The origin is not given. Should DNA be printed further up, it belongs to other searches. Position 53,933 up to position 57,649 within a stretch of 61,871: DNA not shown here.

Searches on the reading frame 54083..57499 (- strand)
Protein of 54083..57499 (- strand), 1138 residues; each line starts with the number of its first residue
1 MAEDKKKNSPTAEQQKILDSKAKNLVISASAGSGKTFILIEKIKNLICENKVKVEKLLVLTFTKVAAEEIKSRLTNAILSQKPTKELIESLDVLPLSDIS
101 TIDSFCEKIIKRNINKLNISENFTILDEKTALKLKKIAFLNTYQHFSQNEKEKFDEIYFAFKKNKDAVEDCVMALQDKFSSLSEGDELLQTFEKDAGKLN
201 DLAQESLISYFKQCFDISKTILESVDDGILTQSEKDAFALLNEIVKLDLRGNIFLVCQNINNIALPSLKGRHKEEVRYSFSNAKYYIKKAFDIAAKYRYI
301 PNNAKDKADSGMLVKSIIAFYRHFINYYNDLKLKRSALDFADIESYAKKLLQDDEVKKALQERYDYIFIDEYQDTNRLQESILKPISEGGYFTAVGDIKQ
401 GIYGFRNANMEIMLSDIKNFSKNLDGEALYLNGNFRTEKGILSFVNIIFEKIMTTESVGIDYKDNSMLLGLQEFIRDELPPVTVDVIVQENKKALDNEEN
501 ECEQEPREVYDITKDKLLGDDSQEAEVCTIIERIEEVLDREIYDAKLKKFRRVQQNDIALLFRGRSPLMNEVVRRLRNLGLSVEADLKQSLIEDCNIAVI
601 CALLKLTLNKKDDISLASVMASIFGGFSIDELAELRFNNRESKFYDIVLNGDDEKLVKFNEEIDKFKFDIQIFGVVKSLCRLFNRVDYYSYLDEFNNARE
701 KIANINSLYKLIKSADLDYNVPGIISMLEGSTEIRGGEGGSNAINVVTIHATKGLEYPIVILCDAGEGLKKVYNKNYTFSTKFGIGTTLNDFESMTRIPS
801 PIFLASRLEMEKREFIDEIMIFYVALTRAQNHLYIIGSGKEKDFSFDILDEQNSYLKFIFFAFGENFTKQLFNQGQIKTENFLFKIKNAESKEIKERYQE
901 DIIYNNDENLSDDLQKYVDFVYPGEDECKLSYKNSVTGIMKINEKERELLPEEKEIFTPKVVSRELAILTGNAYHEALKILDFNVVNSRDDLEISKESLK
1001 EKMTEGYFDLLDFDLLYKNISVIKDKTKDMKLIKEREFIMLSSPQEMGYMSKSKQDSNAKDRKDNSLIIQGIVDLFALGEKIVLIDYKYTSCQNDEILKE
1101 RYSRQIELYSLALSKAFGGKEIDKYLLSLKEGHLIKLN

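Call 19: search_protein_families(library=pfam, proteins=[window:54083-57499:-], max_evalue=0.01)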
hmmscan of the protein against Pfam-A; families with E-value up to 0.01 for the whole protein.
window:54083-57499:- (1138 aa): 8 families
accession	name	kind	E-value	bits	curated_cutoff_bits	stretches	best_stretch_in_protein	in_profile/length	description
PF00580.27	UvrD-helicase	-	4.4e-53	181.1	23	1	12-420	3-270/271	UvrD/REP helicase N-terminal domain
PF13361.12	UvrD_C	-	1.2e-20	74.7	25.6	1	431-836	3-346/350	UvrD-like helicase C-terminal domain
PF13245.12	AAA_19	-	2.5e-16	60.5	25.1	1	17-406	4-134/134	AAA domain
PF13538.12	UvrD_C_2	-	1.5e-06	28.4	27.4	0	746-764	4-22/52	UvrD-like helicase C-terminal domain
PF01443.25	Viral_helicase1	-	8.6e-06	26.2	21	0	354-439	48-134/228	Viral superfamily 1 RNA helicase core domain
PF13087.12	AAA_12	-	0.00057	19.9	27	0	739-838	134-193/195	AAA domain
PF12705.13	PDDEXK_1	-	0.00058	20.3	22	1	1046-1118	118-174/247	PD-(D/E)XK nuclease superfamily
PF00270.35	DEAD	-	0.0055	16.9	26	0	14-78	4-69/167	DEAD/DEAH box helicase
